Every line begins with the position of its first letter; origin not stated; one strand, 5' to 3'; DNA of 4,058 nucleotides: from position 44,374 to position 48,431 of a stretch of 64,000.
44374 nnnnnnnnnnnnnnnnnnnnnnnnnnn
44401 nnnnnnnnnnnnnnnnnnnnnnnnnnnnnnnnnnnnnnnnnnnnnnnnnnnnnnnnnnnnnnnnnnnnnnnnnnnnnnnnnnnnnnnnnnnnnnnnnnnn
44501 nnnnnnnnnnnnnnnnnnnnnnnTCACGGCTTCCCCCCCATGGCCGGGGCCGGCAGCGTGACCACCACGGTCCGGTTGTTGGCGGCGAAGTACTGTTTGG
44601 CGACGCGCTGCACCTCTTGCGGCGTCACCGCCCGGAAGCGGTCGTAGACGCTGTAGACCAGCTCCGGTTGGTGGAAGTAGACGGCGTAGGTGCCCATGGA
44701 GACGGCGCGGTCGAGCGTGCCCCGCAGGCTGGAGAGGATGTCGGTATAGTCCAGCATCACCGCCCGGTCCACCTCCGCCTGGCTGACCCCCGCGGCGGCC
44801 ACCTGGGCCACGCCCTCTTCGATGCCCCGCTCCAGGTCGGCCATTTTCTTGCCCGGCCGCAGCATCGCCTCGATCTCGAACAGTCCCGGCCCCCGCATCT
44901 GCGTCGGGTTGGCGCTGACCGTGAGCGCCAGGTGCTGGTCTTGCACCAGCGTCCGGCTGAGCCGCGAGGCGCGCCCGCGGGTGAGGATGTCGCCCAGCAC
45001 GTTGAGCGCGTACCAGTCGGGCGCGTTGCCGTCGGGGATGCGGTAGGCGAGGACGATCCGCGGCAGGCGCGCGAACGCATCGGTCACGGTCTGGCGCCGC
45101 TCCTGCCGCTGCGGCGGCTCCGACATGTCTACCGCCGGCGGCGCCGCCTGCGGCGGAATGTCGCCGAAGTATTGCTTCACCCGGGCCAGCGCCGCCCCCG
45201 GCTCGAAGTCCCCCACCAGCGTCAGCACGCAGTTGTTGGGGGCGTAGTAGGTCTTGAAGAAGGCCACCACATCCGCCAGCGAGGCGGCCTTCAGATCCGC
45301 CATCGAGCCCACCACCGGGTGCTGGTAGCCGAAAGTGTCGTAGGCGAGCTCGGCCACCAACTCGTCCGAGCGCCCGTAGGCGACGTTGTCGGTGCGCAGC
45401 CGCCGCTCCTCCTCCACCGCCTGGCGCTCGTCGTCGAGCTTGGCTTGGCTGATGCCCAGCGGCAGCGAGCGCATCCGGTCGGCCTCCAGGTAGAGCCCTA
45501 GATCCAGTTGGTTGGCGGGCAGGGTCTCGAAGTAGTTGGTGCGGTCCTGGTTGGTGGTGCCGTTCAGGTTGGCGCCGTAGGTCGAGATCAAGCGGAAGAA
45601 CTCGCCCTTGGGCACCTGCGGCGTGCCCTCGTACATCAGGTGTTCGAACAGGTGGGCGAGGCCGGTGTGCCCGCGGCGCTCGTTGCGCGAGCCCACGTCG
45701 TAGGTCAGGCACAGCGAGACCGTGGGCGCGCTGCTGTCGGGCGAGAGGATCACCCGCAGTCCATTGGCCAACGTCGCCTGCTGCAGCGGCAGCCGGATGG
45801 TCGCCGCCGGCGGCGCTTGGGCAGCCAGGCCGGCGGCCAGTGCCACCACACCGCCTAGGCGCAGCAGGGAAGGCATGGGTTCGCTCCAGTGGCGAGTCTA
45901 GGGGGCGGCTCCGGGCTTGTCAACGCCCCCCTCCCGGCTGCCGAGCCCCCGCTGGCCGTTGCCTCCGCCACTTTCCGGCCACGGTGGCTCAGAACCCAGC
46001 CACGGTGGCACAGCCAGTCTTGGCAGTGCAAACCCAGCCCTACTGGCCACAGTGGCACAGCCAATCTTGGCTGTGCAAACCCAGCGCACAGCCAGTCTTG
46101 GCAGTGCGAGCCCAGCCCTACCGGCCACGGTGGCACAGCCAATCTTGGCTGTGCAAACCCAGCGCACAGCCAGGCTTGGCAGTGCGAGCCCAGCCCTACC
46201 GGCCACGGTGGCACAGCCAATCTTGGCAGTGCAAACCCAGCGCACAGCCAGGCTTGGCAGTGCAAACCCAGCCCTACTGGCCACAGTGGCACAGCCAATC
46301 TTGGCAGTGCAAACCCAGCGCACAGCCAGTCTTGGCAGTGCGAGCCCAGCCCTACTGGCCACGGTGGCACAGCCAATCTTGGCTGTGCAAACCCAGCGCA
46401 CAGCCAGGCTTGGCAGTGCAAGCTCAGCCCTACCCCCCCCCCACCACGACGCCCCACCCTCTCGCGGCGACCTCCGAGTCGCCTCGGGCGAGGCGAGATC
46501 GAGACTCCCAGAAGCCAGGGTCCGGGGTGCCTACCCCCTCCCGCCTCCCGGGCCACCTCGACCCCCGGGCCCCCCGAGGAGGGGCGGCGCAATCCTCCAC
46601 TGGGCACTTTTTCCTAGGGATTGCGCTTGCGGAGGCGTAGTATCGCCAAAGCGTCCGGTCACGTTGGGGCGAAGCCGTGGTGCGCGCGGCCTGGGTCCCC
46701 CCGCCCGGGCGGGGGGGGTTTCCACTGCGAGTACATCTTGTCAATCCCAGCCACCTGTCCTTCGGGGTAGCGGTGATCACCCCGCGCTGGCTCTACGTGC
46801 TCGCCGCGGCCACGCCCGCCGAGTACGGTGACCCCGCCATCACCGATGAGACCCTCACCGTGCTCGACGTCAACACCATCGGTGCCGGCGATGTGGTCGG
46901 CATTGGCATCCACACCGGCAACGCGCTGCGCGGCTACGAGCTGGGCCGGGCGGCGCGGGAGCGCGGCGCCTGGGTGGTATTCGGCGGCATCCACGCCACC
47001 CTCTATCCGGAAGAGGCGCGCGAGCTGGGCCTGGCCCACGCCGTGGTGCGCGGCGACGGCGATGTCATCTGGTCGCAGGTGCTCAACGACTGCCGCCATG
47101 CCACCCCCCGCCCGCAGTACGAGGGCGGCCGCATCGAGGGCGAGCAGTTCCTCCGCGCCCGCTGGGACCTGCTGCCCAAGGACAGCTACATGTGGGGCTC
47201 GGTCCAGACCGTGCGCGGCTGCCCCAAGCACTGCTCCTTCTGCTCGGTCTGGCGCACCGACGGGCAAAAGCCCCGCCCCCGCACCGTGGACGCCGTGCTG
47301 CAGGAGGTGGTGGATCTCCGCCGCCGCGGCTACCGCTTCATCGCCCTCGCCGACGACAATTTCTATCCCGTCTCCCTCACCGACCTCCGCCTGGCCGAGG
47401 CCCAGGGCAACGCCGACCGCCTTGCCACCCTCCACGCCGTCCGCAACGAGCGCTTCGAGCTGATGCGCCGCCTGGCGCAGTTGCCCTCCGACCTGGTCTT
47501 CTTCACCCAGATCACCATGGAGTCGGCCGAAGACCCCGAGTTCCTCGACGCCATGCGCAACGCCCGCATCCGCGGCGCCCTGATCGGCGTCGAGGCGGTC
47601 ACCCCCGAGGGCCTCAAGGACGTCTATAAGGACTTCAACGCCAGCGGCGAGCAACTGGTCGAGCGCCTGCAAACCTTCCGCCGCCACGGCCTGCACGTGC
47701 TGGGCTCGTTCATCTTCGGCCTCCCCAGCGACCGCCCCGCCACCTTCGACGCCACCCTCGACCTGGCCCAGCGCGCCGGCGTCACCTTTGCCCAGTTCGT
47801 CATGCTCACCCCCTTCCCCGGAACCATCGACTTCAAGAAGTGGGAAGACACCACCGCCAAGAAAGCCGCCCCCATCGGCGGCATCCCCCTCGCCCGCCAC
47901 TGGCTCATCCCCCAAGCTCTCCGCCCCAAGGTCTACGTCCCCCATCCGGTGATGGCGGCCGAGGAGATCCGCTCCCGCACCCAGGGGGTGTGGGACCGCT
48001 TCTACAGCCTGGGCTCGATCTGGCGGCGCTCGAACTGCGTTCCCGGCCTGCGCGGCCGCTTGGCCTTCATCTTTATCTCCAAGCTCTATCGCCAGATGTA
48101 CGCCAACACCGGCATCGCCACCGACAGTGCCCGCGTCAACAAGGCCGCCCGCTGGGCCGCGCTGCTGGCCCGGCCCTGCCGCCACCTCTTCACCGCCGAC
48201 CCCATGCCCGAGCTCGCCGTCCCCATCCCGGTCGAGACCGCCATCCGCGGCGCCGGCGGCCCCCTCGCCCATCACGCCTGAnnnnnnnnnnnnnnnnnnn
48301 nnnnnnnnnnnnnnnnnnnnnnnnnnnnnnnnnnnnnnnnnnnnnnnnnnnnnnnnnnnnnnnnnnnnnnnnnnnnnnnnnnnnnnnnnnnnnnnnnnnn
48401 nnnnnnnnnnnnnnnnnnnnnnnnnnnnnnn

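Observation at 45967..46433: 78-bp-period tandem array of palindromic R2 units between M16 peptidase genes and a B12-radical-SAM gene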

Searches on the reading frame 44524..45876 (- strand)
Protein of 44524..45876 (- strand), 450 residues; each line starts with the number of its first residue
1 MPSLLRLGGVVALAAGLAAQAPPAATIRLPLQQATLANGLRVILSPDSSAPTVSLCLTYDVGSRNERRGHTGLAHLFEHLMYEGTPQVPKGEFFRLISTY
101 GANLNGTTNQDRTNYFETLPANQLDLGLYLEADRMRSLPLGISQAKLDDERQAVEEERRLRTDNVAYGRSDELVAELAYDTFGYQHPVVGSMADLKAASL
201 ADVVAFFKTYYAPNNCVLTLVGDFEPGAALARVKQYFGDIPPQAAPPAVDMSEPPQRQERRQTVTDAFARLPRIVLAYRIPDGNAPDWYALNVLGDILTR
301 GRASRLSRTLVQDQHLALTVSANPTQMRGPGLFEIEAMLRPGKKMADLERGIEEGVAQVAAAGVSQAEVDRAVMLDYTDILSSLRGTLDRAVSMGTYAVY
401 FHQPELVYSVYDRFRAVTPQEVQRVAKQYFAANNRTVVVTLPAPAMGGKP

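Call 6: search_protein_families(library=pfam, proteins=[window:44524-45876:-])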
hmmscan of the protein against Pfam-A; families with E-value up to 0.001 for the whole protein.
window:44524-45876:- (450 aa): 2 families
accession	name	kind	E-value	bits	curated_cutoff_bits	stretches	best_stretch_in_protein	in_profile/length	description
PF05193.26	Peptidase_M16_C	-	2e-34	119.5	23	1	199-373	3-178/181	Peptidase M16 inactive domain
PF00675.25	Peptidase_M16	-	9.4e-18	65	22.3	1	41-159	1-117/149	Insulinase (Peptidase family M16)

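Call 26: find_encoding_contigs(protein=window:44524-45876:-, flank=4000, max_places=10)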
Protein window:44524-45876:- (450 aa): 5 contigs read that carry it; 2 places shown.
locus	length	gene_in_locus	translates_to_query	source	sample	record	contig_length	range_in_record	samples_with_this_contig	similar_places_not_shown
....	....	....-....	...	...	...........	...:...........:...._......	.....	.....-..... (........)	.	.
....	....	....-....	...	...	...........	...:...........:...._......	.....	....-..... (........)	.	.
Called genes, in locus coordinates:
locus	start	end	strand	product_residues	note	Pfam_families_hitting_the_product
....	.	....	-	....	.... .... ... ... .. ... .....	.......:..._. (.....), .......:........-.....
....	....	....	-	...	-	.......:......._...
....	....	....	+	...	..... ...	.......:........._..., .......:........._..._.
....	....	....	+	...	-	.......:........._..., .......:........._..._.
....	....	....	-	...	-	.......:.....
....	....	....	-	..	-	-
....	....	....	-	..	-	-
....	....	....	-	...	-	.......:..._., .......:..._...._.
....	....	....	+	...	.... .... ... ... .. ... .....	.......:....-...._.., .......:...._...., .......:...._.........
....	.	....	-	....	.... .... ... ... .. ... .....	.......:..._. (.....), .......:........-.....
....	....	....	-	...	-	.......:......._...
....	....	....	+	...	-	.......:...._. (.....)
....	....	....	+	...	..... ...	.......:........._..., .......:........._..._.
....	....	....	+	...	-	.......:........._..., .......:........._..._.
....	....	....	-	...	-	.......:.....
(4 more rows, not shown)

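Call 27: search_protein_families(library=ncbifam, proteins=[window:44524-45876:-])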
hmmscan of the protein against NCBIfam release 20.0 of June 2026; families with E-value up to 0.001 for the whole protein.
window:44524-45876:- (450 aa): 4 families
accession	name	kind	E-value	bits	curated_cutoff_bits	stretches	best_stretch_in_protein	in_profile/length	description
TIGR02110.1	PQQ_syn_pqqF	equivalog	1.2e-16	60.6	320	1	33-241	2-210/697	pyrroloquinoline quinone biosynthesis protein PqqF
NF047421.1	YfmH_fam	equivalog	2e-13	50.4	250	1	31-439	10-420/425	EF-P 5-aminopentanol modification-associated protein YfmH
NF011681.0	PRK15101.1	equivalog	1.1e-11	43.5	765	1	32-339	45-357/961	pitrilysin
NF047422.1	YfmF_fam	equivalog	6.8e-07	28.5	285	1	149-429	126-401/412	EF-P 5-aminopentanol modification-associated protein YfmF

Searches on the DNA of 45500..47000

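Call 13: search_rna_families(source=window, start=45500, end=47000, threshold=evalue, max_evalue=1)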
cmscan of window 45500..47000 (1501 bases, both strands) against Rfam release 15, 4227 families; matches with E-value up to 1: 3.
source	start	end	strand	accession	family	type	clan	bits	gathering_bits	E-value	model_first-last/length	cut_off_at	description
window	46133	46189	+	RF03766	mir-3155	Gene; miRNA;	-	21.3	70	0.21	1-56/56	no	mir-3155 microRNA precursor family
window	45861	45941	+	RF03383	mir-1976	Gene; miRNA;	-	20.2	71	0.51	1-52/52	no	mir-1976 microRNA precursor family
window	46235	46317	-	RF04047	mir-9228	Gene; miRNA;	-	18.9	100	0.56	1-85/85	no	mir-9228 microRNA precursor family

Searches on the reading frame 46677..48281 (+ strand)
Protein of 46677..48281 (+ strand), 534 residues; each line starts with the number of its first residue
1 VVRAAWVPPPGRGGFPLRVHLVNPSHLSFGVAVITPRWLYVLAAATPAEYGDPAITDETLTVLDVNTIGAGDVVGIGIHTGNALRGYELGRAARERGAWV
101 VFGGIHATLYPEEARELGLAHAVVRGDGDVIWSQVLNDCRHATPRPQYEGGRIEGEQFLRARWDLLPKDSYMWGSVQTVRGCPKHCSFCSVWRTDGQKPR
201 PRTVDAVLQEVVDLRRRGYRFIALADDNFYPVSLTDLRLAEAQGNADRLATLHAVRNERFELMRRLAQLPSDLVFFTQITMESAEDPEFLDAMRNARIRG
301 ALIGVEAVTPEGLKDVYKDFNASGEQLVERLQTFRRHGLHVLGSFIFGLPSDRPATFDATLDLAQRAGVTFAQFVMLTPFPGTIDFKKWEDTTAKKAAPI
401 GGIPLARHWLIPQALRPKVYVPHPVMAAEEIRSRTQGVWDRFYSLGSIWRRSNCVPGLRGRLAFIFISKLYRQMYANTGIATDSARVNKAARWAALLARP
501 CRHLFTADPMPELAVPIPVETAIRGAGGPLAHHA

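Call 6: search_protein_families(library=pfam, proteins=[window:46677-48281:+])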
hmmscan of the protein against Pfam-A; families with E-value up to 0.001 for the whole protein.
window:46677-48281:+ (534 aa): 2 families
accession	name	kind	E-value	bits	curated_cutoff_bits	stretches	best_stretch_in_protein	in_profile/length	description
PF04055.27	Radical_SAM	-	7.9e-17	62.4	29.5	1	177-364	2-166/166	Radical SAM superfamily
PF02310.24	B12-binding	-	6.1e-05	23.3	32.1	1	72-130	53-115/121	B12 binding domain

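Call 27: search_protein_families(library=ncbifam, proteins=[window:46677-48281:+])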
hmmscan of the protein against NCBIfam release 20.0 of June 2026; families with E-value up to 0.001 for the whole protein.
window:46677-48281:+ (534 aa): 18 families
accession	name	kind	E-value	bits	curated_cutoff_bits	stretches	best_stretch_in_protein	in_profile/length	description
TIGR04014.1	B12_SAM_MJ_0865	equivalog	8.5e-17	61.1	360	1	176-383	163-352/434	methyl-coenzyme M reductase glutamine C-methyltransferase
TIGR04295.1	B12_rSAM_oligo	hypoth_equivalog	9e-15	54.3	400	2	175-232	202-258/422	TIGR04295 family B12-binding domain-containing radical SAM protein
TIGR03471.1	HpnJ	equivalog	1.1e-14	54.2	577.6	1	175-389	199-387/472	hopanoid biosynthesis associated radical SAM protein HpnJ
TIGR04013.1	B12_SAM_MJ_1487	hypoth_equivalog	1.8e-14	53.4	251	1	59-223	32-204/382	TIGR04013 family B12-binding domain/radical SAM domain-containing protein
TIGR04072.2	rSAM_ladder_B12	equivalog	1.5e-13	50.2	360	1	97-227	98-235/443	lipid biosynthesis B12-binding/radical SAM protein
TIGR04479.1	bcpD_PhpK_rSAM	subfamily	1.3e-12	46.9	600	1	255-371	299-413/504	PhpK family radical SAM P-methyltransferase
TIGR02026.1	BchE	equivalog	7.2e-12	44.9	481.35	1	176-228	197-249/497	magnesium-protoporphyrin IX monomethyl ester anaerobic oxidative cyclase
TIGR04367.1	HpnR_B12_rSAM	equivalog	2e-08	33.2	650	1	175-219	188-232/490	hopanoid C-3 methylase HpnR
NF010916.0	PRK14336.1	equivalog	1.1e-07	31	606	1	166-392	118-328/418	tRNA (N6-isopentenyl adenosine(37)-C2)-methylthiotransferase MiaB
NF050148.1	rSAM_ApyD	equivalog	2.3e-07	29.6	750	1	286-392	287-396/645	RiPP biosynthesis radical SAM protein ApyD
NF045585.1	rSAM_slr0320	equivalog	8.4e-07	27.9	775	1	168-232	232-294/511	photosystem II high light acclimation radical SAM protein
TIGR00089.1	TIGR00089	subfamily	8.7e-07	28.1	251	1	174-227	141-193/429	MiaB/RimO family radical SAM methylthiotransferase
NF033712.0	B12_rSAM_KedN5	subfamily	1.1e-06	27.2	700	1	175-229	197-251/624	KedN5 family methylcobalamin-dependent radical SAM C-methyltransferase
TIGR01574.1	miaB-methiolase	equivalog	1.7e-06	27.3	355.3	1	174-229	146-200/437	tRNA (N6-isopentenyl adenosine(37)-C2)-methylthiotransferase MiaB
NF040542.1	rSAM_RCCLKC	equivalog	1.6e-05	24.2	450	1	170-232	177-239/423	arsinothricin biosynthesis radical SAM protein ArsL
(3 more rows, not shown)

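Call 63: find_homologous_proteins(query=window:46677-48281:+, max_evalue=1e-50)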
Query window:46677-48281:+ (534 aa): 8000 proteins with E <= 1e-50 among 8000 candidates; the best 120 are listed.
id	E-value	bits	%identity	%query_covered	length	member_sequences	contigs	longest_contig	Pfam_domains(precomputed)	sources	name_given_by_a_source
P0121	0.0e+0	1238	100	100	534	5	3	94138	PF04055.28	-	-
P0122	3.6e-293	991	86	94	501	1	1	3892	PF04055.28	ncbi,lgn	ncbi:MAG: B12-binding domain-containing radical SAM protein [Terriglobales bacterium]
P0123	2.7e-289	978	84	94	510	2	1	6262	PF04055.28,PF02310.25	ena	-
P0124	2.8e-280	948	80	96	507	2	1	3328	PF04055.28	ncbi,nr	ncbi:MAG TPA: radical SAM protein [Terriglobales bacterium]|nr:radical SAM protein [Terriglobales ba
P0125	7.3e-274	927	80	94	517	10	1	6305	PF04055.28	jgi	jgi:hypothetical protein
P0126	3.8e-273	925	81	92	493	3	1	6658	PF04055.28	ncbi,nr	ncbi:MAG TPA: radical SAM protein [Terriglobales bacterium]|nr:radical SAM protein [Terriglobales ba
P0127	1.7e-272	923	83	91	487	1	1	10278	PF04055.28,PF02310.25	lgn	-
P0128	6.7e-271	918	77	96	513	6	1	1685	PF04055.28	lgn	-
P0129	2.4e-270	916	79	93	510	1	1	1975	PF04055.28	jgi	jgi:radical SAM superfamily enzyme YgiQ (UPF0313 family)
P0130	1.2e-266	903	77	94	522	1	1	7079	PF04055.28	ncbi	ncbi:MAG: B12-binding domain-containing radical SAM protein [Terriglobales bacterium]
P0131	6.1e-262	888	74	94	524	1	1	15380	PF04055.28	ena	-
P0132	3.4e-261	885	76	94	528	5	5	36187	PF04055.28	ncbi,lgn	-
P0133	5.6e-261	885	74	94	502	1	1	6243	PF04055.28,PF02310.25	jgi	jgi:radical SAM superfamily enzyme YgiQ (UPF0313 family)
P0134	1.4e-260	883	77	93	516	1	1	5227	PF04055.28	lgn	-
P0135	2.2e-260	883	77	94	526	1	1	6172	PF04055.28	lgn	-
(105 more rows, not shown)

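Call 64: find_encoding_contigs(protein=P0122, flank=4000, max_places=2)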
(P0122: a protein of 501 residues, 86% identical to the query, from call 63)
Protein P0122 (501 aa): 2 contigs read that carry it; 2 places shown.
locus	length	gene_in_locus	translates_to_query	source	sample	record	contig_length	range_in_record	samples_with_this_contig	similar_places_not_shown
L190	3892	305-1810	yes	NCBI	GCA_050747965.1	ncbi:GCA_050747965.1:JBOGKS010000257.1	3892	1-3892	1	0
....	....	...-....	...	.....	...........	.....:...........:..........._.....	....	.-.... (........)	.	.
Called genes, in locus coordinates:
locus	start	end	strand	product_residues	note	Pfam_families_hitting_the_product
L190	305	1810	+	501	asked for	PF04055:Radical_SAM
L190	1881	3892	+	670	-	PF15902:Sortilin-Vps10 (weak), PF13088:BNR_2 (faint), PF15902:Sortilin-Vps10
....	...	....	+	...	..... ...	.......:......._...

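Call 65: find_encoding_contigs(protein=P0123, flank=4000, max_places=2)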
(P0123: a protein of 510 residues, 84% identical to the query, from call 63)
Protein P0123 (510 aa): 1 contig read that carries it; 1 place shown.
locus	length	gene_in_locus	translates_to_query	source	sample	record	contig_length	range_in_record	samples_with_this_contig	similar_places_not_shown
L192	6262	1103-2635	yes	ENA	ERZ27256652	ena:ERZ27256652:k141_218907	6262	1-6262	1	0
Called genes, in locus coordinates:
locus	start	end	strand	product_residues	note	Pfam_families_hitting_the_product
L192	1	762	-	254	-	?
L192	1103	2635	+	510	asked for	PF02310:B12-binding (faint), PF04055:Radical_SAM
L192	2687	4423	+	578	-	PF04389:Peptidase_M28, PF01546:Peptidase_M20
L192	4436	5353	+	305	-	PF07681:DoxX (faint)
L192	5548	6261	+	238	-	?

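Call 66: find_encoding_contigs(protein=P0127, flank=5000, max_places=2)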
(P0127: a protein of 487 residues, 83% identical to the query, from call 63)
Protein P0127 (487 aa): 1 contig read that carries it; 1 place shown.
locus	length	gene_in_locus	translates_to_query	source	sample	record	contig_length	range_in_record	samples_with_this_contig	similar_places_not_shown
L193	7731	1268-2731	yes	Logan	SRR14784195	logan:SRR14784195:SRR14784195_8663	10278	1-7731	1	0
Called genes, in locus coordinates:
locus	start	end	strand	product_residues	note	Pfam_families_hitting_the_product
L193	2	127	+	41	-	?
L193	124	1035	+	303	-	-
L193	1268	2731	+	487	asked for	PF02310:B12-binding (faint), PF04055:Radical_SAM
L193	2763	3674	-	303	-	PF00669:Flagellin_N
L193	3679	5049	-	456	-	PF22638:FlgK_D1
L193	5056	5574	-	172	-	-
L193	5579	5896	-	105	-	PF04316:FlgM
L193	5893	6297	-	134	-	PF10135:Rod-binding (weak)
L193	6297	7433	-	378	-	PF02119:FlgI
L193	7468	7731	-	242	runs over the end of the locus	PF02107:FlgH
